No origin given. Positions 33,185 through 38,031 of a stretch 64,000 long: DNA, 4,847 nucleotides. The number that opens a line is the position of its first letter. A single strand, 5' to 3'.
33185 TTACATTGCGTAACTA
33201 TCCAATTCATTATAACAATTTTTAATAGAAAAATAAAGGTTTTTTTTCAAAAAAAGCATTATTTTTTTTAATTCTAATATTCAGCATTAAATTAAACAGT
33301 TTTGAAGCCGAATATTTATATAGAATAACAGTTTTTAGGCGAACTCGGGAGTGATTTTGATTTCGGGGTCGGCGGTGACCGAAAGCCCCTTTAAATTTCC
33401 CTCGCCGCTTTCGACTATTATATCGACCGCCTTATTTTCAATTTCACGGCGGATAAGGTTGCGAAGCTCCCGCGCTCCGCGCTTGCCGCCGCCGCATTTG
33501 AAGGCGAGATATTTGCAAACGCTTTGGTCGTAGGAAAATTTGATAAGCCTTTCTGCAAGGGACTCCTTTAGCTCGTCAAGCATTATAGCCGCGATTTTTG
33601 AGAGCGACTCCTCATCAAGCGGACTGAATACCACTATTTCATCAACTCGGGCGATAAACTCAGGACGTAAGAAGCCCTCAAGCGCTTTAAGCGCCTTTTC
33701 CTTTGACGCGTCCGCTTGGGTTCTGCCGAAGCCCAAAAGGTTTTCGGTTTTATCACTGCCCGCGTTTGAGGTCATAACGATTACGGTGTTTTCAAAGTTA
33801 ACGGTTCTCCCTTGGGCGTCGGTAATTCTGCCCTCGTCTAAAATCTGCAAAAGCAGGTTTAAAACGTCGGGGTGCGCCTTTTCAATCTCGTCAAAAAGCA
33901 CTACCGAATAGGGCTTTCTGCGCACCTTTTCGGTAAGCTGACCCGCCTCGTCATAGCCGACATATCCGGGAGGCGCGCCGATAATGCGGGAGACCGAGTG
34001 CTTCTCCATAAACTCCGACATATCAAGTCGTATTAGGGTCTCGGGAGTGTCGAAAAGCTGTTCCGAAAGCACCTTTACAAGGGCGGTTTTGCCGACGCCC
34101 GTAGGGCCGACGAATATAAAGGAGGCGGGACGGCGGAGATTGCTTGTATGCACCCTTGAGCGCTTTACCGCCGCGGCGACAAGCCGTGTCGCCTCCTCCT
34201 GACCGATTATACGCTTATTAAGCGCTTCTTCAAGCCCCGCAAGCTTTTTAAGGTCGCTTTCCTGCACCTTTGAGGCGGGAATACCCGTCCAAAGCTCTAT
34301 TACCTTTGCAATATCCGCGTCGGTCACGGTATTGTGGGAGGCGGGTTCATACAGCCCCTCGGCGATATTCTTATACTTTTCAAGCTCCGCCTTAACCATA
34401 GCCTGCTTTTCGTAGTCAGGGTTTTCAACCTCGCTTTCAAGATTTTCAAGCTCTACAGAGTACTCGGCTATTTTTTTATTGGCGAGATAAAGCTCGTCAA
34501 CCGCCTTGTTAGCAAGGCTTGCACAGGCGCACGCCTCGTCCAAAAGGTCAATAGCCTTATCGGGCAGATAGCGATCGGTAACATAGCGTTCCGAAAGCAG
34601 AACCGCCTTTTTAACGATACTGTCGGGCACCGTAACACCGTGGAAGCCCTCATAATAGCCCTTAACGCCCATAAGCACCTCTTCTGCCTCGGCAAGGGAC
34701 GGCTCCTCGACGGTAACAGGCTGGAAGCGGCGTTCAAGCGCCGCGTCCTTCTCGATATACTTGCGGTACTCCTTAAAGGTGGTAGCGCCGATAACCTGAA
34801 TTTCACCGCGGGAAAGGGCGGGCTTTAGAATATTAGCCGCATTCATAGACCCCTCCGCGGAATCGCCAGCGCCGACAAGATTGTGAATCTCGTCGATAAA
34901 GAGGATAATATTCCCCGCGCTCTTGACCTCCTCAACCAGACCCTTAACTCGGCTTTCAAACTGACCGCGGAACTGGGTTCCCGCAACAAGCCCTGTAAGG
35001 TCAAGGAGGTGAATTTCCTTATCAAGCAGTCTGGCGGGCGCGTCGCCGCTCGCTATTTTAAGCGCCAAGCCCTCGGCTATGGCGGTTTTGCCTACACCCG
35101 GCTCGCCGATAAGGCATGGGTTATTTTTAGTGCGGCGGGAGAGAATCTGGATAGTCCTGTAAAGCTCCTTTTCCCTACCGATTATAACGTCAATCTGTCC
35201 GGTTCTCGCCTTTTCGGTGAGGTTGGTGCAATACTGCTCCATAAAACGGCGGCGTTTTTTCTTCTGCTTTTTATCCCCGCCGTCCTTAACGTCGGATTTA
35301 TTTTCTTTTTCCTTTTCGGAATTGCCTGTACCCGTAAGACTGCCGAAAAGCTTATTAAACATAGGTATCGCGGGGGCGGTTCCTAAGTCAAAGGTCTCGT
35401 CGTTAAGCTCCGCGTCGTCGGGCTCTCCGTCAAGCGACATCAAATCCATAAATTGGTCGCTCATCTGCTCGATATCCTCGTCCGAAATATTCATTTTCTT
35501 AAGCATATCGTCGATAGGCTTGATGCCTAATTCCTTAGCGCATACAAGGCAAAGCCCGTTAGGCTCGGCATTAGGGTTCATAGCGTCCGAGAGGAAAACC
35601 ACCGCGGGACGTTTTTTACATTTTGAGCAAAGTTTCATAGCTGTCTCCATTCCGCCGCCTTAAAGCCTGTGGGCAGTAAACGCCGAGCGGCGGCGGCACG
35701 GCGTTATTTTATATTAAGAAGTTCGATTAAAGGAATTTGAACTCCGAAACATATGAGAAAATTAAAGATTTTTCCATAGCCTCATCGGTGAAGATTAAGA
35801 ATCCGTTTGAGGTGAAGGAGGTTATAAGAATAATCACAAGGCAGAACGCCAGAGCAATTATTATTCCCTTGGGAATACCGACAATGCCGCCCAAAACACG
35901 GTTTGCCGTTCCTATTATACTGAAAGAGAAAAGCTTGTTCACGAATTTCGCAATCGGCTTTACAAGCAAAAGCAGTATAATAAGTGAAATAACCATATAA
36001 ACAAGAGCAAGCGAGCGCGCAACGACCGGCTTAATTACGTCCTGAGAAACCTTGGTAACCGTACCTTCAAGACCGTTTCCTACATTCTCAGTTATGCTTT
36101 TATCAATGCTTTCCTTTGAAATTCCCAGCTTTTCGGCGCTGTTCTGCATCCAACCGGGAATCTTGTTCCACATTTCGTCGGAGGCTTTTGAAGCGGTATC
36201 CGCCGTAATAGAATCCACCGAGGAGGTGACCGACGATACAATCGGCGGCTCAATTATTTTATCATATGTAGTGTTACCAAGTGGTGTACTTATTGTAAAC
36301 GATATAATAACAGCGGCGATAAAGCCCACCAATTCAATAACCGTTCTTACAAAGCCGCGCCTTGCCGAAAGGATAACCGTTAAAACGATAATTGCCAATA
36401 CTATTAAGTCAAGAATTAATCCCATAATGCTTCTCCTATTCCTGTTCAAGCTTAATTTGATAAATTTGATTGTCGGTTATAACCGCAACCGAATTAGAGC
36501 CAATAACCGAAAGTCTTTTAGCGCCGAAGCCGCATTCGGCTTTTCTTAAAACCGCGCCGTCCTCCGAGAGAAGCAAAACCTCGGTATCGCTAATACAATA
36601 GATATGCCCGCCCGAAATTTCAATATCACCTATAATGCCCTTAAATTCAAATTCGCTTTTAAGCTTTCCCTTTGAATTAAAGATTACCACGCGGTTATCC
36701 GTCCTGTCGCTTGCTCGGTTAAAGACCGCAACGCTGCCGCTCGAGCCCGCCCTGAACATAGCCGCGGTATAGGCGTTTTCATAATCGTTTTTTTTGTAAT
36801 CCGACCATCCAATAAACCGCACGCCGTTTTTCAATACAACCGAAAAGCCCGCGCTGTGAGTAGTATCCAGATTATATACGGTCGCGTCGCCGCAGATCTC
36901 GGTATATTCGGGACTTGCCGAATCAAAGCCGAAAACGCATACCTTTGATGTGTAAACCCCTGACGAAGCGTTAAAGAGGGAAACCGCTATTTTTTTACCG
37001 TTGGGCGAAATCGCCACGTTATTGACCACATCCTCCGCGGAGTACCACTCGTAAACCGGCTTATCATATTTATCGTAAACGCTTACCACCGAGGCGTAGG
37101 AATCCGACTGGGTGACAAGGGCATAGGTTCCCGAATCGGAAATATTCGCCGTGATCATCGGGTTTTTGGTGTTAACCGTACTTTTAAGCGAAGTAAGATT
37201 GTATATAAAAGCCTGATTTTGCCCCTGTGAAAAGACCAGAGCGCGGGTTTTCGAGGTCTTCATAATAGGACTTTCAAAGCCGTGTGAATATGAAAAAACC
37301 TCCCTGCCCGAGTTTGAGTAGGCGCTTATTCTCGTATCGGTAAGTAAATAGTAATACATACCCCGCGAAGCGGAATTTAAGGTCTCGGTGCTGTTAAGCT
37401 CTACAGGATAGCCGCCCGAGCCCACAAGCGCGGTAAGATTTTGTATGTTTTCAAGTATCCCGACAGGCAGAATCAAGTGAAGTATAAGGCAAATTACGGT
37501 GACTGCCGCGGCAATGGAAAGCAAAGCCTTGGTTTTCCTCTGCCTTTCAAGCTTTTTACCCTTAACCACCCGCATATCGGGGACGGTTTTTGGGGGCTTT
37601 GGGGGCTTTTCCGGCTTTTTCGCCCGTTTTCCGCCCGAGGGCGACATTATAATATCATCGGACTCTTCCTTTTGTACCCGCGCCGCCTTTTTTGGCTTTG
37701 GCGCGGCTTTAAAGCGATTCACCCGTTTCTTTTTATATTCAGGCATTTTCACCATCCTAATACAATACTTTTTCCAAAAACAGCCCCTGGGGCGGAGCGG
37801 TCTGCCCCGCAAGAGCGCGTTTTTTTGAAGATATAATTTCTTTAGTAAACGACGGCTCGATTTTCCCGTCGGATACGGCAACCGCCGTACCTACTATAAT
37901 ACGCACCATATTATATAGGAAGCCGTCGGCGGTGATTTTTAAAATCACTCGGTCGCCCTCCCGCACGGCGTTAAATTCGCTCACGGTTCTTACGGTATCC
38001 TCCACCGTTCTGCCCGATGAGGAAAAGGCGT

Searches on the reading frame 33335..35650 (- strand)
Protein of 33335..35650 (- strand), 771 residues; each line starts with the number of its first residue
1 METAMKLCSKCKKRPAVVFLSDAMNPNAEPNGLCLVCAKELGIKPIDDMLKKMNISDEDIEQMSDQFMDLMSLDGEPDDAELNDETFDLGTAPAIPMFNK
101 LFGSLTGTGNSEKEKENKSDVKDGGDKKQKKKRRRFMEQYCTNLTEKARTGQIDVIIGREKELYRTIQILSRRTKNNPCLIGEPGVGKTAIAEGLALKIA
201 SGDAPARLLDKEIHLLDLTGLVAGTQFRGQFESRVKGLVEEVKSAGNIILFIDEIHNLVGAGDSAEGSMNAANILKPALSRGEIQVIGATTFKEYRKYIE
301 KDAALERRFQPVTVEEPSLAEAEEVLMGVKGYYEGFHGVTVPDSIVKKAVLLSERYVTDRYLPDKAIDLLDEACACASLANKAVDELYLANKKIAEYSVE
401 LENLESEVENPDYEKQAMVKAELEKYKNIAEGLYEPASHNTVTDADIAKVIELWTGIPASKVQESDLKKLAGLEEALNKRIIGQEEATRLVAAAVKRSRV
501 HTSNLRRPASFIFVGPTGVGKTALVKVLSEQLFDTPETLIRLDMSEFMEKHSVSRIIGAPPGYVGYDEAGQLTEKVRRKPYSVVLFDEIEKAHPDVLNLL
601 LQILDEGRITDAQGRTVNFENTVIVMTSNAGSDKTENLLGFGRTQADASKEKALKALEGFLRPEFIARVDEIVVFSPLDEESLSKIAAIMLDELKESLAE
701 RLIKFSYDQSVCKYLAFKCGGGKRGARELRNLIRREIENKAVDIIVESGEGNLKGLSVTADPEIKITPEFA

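Call 65: search_protein_families(library=pfam, proteins=[window:33335-35650:-], max_evalue=0.001)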
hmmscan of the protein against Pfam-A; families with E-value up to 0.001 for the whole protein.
window:33335-35650:- (771 aa): 24 families
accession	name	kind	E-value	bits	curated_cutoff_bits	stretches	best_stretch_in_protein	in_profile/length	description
PF07724.20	AAA_2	-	3.1e-66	222.9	27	1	509-672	4-166/166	AAA domain (Cdc48 subfamily)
PF17871.7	AAA_lid_9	-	9.3e-27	93.4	22.8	1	319-415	2-99/104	AAA lid domain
PF00004.35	AAA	-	5.7e-26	92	21.2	2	179-292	2-110/131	ATPase family associated with various cellular activities (AAA)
PF07728.20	AAA_5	-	8.1e-19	68.4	22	1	511-632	2-125/139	AAA domain (dynein-related subfamily)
PF10431.15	ClpB_D2-small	-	9.1e-13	48.5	21.9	1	678-746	1-69/81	C-terminal, D2-small domain, of ClpB protein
PF13401.12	AAA_22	-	1.8e-11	44.9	27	1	510-605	7-109/130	AAA domain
PF00158.32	Sigma54_activat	-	2.1e-09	37.8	20.2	1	505-627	19-140/168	Sigma-54 interaction domain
PF13191.12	AAA_16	-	2.2e-09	38.4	32.6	0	157-199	3-48/167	AAA ATPase domain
PF05621.17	TniB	-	2.1e-07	31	22.4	0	228-315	101-185/189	Bacterial TniB protein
PF20720.3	nSTAND3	-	2.6e-07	30.9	27.2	0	176-201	18-43/155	Novel STAND NTPase 3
PF13173.12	AAA_14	-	1.8e-06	28.4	27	0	511-607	5-88/129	AAA domain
PF12775.13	AAA_7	-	4.4e-06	26.8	25.8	0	504-557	29-82/181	P-loop containing dynein motor region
PF05496.18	RuvB_N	-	8.1e-06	26.1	27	0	481-532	9-57/159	Holliday junction DNA helicase RuvB P-loop domain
PF05729.18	NACHT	-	2.6e-05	24.6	26.7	0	179-206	4-31/167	NACHT domain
PF06414.18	Zeta_toxin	-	2.9e-05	24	22.3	0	496-551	6-58/199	Zeta toxin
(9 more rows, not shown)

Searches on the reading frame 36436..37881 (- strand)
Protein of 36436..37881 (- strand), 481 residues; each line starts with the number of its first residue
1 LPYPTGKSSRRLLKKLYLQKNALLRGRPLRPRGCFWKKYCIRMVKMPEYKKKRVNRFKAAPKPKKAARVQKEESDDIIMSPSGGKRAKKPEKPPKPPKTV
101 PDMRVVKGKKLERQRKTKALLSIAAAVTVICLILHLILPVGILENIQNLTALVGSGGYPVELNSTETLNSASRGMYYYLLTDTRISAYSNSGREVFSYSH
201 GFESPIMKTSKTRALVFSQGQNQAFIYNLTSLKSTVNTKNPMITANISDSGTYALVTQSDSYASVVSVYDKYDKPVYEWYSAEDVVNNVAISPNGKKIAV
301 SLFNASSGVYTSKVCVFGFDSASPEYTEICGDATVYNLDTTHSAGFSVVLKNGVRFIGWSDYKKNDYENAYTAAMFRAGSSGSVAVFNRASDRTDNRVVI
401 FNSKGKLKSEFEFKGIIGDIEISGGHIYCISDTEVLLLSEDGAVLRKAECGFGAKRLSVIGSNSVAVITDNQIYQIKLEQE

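Call 65: search_protein_families(library=pfam, proteins=[window:36436-37881:-], max_evalue=0.001)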
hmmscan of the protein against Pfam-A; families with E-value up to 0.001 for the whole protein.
window:36436-37881:- (481 aa): 1 family
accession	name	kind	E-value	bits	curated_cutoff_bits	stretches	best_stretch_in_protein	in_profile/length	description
PF18975.6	DUF5711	-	2.3e-32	113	26.3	1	180-478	34-344/344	Family of unknown function (DUF5711)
